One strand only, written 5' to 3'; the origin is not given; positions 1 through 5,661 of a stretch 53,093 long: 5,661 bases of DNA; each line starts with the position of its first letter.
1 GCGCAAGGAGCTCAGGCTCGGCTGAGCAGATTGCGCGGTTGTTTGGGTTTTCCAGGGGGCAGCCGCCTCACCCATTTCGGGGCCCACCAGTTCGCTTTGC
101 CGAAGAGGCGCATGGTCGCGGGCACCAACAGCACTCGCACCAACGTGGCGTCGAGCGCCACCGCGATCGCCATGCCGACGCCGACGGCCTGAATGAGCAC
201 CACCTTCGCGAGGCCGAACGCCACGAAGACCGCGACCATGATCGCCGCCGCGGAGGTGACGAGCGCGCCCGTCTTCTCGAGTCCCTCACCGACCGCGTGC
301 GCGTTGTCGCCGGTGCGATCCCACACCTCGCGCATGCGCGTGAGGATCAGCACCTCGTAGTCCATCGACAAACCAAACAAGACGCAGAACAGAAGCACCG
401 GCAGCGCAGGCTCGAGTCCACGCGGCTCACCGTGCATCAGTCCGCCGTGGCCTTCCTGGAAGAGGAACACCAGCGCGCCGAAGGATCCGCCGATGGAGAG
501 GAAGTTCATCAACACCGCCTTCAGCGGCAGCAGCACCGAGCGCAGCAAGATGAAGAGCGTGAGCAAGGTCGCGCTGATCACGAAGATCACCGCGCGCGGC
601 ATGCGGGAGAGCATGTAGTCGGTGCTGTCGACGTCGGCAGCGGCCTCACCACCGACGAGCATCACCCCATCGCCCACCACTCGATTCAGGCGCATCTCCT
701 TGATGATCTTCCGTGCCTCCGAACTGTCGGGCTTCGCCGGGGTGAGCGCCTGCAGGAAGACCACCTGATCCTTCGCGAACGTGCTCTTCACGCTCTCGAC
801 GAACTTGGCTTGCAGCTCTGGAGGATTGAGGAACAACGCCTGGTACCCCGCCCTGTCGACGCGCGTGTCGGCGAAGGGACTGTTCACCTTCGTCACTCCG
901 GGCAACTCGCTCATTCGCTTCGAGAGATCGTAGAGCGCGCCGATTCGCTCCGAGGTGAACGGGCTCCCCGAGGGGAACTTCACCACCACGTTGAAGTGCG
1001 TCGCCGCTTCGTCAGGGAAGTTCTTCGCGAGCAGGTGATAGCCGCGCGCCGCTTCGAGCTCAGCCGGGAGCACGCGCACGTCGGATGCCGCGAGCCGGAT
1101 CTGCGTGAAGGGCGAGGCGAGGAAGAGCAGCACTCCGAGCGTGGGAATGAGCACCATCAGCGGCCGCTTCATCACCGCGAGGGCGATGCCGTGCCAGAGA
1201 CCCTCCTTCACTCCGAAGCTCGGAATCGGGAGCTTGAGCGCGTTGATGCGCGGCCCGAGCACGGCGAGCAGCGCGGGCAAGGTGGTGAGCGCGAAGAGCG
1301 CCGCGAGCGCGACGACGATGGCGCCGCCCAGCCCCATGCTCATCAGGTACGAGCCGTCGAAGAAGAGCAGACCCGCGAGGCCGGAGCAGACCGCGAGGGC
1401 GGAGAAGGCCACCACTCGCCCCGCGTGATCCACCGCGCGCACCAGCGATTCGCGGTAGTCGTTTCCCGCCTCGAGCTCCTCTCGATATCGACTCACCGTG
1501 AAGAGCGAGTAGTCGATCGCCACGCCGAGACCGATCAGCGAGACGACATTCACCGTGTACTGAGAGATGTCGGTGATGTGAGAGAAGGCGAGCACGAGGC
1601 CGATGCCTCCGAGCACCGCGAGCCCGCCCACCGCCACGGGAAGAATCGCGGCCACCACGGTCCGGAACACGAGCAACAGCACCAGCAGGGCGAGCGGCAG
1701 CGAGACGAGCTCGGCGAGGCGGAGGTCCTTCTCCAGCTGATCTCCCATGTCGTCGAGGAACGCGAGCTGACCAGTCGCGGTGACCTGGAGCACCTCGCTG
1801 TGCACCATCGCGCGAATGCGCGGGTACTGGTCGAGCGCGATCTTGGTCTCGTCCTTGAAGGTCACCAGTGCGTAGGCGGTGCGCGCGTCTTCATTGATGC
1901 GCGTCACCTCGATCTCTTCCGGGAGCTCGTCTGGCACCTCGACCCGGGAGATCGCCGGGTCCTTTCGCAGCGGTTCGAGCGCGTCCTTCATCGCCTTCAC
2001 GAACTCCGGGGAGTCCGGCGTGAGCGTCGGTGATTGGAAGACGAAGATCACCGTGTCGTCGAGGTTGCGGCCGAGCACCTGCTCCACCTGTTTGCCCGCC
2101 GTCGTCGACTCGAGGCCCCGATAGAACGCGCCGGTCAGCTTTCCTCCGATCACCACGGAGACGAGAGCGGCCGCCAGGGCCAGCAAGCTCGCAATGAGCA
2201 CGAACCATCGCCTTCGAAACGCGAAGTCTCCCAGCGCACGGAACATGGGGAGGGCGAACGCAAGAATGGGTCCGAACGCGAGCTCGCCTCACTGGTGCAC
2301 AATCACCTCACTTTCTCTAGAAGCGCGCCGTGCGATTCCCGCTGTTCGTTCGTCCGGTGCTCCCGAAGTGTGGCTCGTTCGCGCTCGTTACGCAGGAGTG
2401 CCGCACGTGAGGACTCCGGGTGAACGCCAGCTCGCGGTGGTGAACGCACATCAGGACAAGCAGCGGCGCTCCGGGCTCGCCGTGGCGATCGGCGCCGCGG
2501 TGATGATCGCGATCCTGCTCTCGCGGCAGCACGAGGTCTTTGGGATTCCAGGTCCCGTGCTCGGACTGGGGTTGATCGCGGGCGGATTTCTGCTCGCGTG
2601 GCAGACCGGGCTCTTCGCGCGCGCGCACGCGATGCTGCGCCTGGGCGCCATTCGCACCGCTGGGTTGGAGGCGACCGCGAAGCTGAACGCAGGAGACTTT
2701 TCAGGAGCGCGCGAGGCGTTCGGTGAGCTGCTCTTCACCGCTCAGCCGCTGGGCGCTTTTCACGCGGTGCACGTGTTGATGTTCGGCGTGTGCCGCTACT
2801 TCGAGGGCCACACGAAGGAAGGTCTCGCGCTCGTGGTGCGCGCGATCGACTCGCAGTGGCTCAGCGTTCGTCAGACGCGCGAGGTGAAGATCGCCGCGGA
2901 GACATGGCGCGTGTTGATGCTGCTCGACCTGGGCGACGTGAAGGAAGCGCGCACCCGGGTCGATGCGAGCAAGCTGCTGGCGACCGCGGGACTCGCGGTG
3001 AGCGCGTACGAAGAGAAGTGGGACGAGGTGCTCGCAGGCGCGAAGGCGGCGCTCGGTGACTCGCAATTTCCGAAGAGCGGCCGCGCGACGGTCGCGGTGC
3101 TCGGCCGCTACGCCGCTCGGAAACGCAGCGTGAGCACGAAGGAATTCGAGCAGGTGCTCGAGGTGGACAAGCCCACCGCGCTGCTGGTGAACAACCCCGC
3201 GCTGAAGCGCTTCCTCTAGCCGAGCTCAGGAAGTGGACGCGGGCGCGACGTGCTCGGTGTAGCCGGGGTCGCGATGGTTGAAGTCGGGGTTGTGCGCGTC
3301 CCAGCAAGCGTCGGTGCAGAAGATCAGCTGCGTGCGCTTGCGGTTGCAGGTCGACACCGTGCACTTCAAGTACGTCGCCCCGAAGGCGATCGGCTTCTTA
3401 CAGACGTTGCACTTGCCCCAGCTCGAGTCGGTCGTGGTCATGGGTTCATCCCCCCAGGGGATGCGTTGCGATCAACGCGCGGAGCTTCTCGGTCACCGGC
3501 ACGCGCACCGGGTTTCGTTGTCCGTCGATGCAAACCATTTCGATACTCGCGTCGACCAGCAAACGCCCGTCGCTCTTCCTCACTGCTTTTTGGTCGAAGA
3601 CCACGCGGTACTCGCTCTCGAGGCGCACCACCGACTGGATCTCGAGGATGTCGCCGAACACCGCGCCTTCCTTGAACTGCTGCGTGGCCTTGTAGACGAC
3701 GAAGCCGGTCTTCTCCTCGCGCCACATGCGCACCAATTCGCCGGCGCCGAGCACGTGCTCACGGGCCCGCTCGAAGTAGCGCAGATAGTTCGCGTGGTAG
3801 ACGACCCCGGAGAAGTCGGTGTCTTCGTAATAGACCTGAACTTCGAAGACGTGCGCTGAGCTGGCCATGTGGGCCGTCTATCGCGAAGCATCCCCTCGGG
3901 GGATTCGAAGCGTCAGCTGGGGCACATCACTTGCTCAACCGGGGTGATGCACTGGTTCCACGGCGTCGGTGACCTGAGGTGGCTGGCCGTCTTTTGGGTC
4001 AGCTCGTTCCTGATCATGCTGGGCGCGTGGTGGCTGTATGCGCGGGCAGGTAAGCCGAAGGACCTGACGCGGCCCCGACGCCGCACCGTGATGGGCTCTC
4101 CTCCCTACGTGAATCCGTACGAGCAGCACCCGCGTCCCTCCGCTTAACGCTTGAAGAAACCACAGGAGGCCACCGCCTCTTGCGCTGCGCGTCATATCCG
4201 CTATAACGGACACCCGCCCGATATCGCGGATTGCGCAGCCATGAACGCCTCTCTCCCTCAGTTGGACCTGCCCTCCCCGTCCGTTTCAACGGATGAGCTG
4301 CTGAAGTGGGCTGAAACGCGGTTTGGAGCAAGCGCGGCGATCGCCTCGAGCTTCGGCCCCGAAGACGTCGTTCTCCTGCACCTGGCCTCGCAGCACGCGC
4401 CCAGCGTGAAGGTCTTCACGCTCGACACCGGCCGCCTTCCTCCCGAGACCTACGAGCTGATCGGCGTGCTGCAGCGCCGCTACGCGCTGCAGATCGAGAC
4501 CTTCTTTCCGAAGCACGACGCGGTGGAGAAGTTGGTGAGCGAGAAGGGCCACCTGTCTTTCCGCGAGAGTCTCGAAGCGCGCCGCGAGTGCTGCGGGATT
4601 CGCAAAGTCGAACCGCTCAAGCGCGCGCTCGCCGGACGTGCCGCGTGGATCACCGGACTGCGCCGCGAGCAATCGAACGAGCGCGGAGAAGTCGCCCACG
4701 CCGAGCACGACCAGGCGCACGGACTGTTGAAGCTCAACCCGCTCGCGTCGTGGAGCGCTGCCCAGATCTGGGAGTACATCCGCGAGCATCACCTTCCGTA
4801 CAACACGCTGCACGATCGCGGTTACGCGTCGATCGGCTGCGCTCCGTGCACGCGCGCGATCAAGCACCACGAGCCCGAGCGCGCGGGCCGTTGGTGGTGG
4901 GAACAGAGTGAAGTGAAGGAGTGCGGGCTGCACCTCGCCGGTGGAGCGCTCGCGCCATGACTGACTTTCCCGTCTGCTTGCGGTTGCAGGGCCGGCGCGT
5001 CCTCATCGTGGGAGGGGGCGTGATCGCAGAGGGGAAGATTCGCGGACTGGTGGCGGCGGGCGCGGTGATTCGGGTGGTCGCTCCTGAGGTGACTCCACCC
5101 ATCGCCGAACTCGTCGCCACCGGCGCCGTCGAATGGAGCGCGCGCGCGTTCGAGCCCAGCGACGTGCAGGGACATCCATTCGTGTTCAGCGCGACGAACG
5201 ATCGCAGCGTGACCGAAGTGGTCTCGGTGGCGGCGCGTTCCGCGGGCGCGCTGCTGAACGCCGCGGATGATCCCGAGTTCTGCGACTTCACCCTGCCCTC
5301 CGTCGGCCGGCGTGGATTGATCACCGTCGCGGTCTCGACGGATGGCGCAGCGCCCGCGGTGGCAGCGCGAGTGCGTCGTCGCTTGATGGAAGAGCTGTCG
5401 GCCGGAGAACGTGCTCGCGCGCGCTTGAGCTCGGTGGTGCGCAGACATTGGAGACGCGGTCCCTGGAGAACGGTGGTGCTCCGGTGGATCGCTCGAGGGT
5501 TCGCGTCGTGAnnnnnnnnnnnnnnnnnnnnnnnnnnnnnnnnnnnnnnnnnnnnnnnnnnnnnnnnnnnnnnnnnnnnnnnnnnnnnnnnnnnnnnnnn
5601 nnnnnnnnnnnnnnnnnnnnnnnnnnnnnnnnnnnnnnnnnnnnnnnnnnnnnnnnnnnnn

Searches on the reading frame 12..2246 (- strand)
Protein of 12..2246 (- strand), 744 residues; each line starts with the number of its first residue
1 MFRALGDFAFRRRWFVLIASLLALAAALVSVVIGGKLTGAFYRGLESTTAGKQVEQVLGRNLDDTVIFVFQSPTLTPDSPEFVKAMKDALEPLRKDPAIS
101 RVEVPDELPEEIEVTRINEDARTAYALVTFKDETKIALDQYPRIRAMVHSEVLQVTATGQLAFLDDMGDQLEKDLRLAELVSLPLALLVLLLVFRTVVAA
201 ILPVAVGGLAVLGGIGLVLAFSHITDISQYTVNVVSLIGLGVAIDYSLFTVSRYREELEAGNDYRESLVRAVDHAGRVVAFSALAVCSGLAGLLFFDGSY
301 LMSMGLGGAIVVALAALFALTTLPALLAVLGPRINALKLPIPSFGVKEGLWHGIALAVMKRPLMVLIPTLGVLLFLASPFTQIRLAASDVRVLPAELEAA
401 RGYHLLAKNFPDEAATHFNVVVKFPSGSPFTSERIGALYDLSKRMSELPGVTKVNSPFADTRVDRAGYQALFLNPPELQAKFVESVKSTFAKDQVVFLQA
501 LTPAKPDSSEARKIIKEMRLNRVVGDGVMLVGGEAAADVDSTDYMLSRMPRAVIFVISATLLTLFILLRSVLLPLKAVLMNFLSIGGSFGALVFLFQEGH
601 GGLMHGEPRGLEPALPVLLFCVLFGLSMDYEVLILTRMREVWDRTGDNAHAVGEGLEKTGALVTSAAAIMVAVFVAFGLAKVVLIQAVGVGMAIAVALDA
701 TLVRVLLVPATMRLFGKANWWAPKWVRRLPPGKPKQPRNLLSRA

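Call 12: search_protein_families(library=pfam, proteins=[window:12-2246:-], max_evalue=0.0001)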
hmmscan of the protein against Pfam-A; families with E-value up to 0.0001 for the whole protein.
window:12-2246:- (744 aa): 1 family
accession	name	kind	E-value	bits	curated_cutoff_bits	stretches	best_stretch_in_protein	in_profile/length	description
PF03176.21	MMPL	-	4e-80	269.7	20.5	2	46-364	8-332/333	MMPL family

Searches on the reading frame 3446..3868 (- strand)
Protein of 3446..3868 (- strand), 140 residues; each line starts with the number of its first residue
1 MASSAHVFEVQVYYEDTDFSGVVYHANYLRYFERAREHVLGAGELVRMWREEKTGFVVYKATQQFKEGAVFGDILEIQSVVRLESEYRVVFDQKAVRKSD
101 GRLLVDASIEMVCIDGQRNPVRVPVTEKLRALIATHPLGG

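Call 12: search_protein_families(library=pfam, proteins=[window:3446-3868:-], max_evalue=0.0001)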
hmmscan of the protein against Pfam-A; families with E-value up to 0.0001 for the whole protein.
window:3446-3868:- (140 aa): 2 families
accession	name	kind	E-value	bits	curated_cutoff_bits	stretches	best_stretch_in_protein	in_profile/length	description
PF13279.12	4HBT_2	-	5e-13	50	25.5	1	15-124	4-115/122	Thioesterase-like superfamily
PF03061.28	4HBT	-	9.9e-06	26.2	20.6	1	21-101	2-76/79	Thioesterase superfamily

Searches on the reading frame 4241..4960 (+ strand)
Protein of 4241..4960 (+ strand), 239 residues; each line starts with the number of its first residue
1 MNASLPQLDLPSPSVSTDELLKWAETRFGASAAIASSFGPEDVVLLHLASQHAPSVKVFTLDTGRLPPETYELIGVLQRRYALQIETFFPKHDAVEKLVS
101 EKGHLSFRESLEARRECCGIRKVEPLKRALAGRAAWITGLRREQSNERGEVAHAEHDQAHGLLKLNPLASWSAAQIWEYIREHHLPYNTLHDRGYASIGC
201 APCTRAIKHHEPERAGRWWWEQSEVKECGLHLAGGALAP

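Call 12: search_protein_families(library=pfam, proteins=[window:4241-4960:+], max_evalue=0.0001)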
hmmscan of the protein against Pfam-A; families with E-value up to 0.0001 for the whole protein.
window:4241-4960:+ (239 aa): 1 family
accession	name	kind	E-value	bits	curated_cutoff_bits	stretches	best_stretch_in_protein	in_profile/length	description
PF01507.26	PAPS_reduct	-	3e-48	164.6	22.5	1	33-206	3-175/175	Phosphoadenosine phosphosulfate reductase domain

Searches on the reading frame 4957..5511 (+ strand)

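Call 12: search_protein_families(library=pfam, proteins=[window:4957-5511:+], max_evalue=0.0001)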
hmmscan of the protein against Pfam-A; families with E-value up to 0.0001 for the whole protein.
window:4957-5511:+ (184 aa): 2 families
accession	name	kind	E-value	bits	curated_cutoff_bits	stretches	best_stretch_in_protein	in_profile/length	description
PF13241.12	NAD_binding_7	-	1.6e-28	99.7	22.1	1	6-115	1-104/104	Putative NAD(P)-binding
PF14824.11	Sirohm_synth_M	-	9.3e-07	28.7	25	1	122-143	4-25/28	Sirohaem biosynthesis protein central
